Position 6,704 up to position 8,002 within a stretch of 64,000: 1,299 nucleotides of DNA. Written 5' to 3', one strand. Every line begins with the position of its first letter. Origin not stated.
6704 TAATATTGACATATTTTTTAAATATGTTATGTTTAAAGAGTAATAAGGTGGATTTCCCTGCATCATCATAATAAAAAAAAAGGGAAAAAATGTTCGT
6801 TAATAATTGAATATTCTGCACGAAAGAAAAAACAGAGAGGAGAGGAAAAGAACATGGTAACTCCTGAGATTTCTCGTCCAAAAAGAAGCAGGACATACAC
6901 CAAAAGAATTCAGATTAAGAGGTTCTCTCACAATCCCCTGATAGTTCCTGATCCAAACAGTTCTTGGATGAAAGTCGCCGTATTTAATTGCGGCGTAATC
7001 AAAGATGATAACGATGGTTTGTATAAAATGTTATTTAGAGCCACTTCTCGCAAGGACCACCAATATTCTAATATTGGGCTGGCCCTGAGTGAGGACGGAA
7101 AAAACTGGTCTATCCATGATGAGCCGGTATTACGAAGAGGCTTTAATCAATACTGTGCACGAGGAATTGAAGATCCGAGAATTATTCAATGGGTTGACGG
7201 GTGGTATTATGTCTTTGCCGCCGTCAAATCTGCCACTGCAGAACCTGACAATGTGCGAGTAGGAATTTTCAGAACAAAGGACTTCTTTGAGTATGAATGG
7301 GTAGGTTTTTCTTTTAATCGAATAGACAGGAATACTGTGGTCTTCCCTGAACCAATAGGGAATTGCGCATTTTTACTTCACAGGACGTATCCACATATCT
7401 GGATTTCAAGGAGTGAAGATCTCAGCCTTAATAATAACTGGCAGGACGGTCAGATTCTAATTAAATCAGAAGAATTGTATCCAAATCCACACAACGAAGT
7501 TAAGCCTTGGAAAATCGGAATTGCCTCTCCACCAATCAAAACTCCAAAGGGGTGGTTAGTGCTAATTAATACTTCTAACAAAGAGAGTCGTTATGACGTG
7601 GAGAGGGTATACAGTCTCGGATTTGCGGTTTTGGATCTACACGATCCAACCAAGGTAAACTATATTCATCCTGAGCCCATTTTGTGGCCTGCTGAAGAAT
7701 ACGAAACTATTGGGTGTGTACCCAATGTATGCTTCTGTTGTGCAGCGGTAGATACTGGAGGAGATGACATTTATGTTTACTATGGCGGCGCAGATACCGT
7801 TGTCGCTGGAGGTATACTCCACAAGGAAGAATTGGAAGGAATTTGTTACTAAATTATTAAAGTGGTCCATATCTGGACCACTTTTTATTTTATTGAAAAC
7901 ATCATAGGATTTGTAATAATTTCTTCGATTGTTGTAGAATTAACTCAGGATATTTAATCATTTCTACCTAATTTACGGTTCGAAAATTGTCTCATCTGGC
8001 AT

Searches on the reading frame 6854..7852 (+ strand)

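Call 74: search_protein_families(library=pfam, proteins=[window:6854-7852:+], max_evalue=0.001)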
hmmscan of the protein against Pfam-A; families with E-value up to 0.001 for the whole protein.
window:6854-7852:+ (332 aa): 2 families
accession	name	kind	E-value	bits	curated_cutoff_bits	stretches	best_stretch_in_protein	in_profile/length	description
PF04041.19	Glyco_hydro_130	-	7.6e-40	137.2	26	1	35-327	27-314/320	beta-1,4-mannooligosaccharide phosphorylase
PF00251.26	Glyco_hydro_32N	-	0.00092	19.3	22.1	0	37-153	63-175/307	Glycosyl hydrolases family 32 N-terminal domain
